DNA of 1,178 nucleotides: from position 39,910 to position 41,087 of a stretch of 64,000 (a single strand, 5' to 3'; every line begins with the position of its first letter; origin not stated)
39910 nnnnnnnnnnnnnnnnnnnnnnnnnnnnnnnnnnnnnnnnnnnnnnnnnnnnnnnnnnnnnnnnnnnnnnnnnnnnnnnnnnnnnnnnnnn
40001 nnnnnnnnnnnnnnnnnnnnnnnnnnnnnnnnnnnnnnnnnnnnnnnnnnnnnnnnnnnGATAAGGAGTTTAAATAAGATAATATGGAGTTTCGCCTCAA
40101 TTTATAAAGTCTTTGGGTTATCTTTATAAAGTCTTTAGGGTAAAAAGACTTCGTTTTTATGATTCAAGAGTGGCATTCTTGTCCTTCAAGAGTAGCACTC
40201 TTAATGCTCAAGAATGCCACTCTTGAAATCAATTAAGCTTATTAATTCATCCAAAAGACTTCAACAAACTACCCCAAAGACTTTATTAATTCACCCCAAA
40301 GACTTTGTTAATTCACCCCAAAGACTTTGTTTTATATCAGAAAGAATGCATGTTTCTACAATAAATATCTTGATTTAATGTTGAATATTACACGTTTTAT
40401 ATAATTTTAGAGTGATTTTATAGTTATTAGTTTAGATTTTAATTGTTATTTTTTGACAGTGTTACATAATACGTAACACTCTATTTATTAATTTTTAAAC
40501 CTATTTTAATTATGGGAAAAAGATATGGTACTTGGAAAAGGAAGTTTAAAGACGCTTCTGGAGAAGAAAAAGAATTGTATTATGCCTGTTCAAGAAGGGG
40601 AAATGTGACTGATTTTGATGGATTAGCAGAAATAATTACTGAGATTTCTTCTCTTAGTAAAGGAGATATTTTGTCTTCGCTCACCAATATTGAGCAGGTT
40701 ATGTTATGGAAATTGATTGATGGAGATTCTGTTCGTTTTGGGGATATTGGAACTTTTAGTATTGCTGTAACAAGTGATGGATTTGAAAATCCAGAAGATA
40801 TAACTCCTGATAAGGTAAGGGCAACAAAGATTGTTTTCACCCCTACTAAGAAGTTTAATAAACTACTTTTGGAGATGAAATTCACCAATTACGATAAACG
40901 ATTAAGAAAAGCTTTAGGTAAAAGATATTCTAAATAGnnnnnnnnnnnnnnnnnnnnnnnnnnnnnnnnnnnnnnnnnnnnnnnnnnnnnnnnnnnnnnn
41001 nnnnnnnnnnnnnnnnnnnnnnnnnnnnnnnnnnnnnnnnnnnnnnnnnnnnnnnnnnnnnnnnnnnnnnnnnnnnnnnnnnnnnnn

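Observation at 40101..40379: Dyad-symmetric super-array of 10-11 palindromic sites at 22-bp phasing upstream of an HU-like gene; flagship of a six-locus family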

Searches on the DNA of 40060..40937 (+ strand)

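Call 33: search_rna_families(sources=[L015], threshold=gathering)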
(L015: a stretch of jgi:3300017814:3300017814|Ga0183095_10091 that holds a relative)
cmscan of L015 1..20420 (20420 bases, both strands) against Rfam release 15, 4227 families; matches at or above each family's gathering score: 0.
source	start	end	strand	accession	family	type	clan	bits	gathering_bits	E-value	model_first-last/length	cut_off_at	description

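Call 45: search_rna_families(source=L034, start=9650, end=10010, threshold=evalue, max_evalue=10)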
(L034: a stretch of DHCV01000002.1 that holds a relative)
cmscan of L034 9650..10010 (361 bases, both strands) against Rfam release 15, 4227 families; matches with E-value up to 10: 19.
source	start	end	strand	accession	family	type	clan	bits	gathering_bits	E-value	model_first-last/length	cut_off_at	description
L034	9745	9851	+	RF04276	MIR4371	Gene; miRNA;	CL00144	29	110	0.00015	1-158/158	no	MIR4371 microRNA precursor family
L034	9745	9850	-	RF04172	MIR8675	Gene; miRNA;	-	27.5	90.8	0.0024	1-95/95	no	MIR8675 microRNA precursor family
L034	9745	9827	+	RF04210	MIR8643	Gene; miRNA;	-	26.9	135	0.0019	1-150/150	no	MIR8643 microRNA precursor family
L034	9748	9824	-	RF04056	mir-982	Gene; miRNA;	-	21.3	70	0.22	1-89/89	no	mir-982 microRNA precursor family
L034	9745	9829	+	RF03818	MIR7994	Gene; miRNA;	-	19.9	100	0.24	1-90/90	no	MIR7994 microRNA precursor family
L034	9749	9823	+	RF03628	mir-2355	Gene; miRNA;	-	19.8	80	0.13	1-71/71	no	mir-2355 microRNA precursor family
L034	9747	9826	+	RF03467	mir-2851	Gene; miRNA;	CL00142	19.5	85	0.63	1-90/90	no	mir-2851 microRNA precursor family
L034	9772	9822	+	RF03843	MIR2600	Gene; miRNA;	-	17.5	98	0.81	1-85/85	no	MIR2600 microRNA precursor family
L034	9753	9843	+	RF04127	MIR8007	Gene; miRNA;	-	16.7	195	0.71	1-226/226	no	MIR8007 microRNA precursor family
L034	9761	9831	-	RF03853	mir-2013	Gene; miRNA;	-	16.7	70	1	1-83/83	no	mir-2013 microRNA precursor family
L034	9676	9755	+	RF02719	sca_ncR20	Gene; snRNA; snoRNA; scaRNA;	-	16.7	127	5.2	1-104/104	no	Small Cajal body specific RNA ncR20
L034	9735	9822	+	RF02941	COG3943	Gene; sRNA;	-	16.5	71.8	1.3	1-108/108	no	COG3943 RNA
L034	9750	9822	+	RF03374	mir-2001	Gene; miRNA;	-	15.4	74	1.6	1-72/72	no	mir-2001 microRNA precursor family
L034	9772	9844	-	RF03843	MIR2600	Gene; miRNA;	-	15.3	98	3.2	1-85/85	no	MIR2600 microRNA precursor family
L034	9742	9827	+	RF00265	SNORA69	Gene; snRNA; snoRNA; HACA-box;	-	15.1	47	4.6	1-132/132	no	Small nucleolar RNA SNORA69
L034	9787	9851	-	RF03886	mir-1993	Gene; miRNA;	-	14.3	82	5.4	1-69/69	no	mir-1993 microRNA precursor family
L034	9758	9814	+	RF03886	mir-1993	Gene; miRNA;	-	13.7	82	7.9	1-69/69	no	mir-1993 microRNA precursor family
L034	9683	9730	-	RF01726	SAM-II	Cis-reg; riboswitch;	-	13.6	44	6.7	1-60/60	no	SAM-II riboswitch aptamer (SAM-II long loop)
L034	9741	9776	-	RF03027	RT-6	Gene; sRNA;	-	12.2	46.7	4.7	1-75/75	no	RT-6 RNA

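Call 46: search_rna_families(source=window, start=40060, end=40520, threshold=evalue, max_evalue=10)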
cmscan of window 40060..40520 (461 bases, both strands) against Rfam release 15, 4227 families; matches with E-value up to 10: 22.
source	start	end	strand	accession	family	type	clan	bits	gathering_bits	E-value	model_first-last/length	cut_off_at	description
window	40154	40236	-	RF03583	MIR781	Gene; miRNA;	-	33.8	88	9.3e-05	1-94/94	no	MIR781 microRNA precursor family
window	40160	40231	-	RF04161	mir-3688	Gene; miRNA;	-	29.8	84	0.00037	1-88/88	no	mir-3688 microRNA precursor family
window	40160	40231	+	RF04161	mir-3688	Gene; miRNA;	-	29.7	84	0.0004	1-88/88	no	mir-3688 microRNA precursor family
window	40155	40237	+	RF03583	MIR781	Gene; miRNA;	-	29.5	88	0.0012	1-94/94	no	MIR781 microRNA precursor family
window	40163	40227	-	RF04099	MIR837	Gene; miRNA;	-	27.1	117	0.0025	1-122/122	no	MIR837 microRNA precursor family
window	40110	40255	+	RF01479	rli48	Gene; sRNA;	-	26.3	100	0.012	1-149/149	no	Listeria sRNA rli48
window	40163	40227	+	RF04099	MIR837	Gene; miRNA;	-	25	117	0.0095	1-122/122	no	MIR837 microRNA precursor family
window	40160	40233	+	RF03818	MIR7994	Gene; miRNA;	-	24.8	100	0.017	1-90/90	no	MIR7994 microRNA precursor family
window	40101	40289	-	RF04120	MIR5998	Gene; miRNA;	-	24.6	180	0.0034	1-173/173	no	MIR5998 microRNA precursor family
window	40164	40227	-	RF04197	mir-9457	Gene; miRNA;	-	23.5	90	0.029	1-68/68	no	mir-9457 microRNA precursor family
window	40159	40232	+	RF00862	mir-491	Gene; miRNA;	-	22.5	62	0.052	1-84/84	no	mir-491 microRNA precursor family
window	40337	40409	-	RF02290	TtnuCD14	Gene; snRNA; snoRNA; CD-box;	-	18.9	75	3.7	1-75/75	no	Tetrahymena snoRNA TtnuCD14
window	40161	40234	+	RF04344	Plastid-psbA-3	Cis-reg;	CL00153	17.9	48.4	1.5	1-57/57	no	Plastid-psbA-3 3UTR RNA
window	40186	40227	-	RF03749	MIR2617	Gene; miRNA;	-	16.7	46.5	5.7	1-86/86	no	MIR2617 microRNA precursor family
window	40166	40224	+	RF00859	mir-234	Gene; miRNA;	CL00092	16.4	58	3.2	1-70/70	no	mir-234 microRNA precursor family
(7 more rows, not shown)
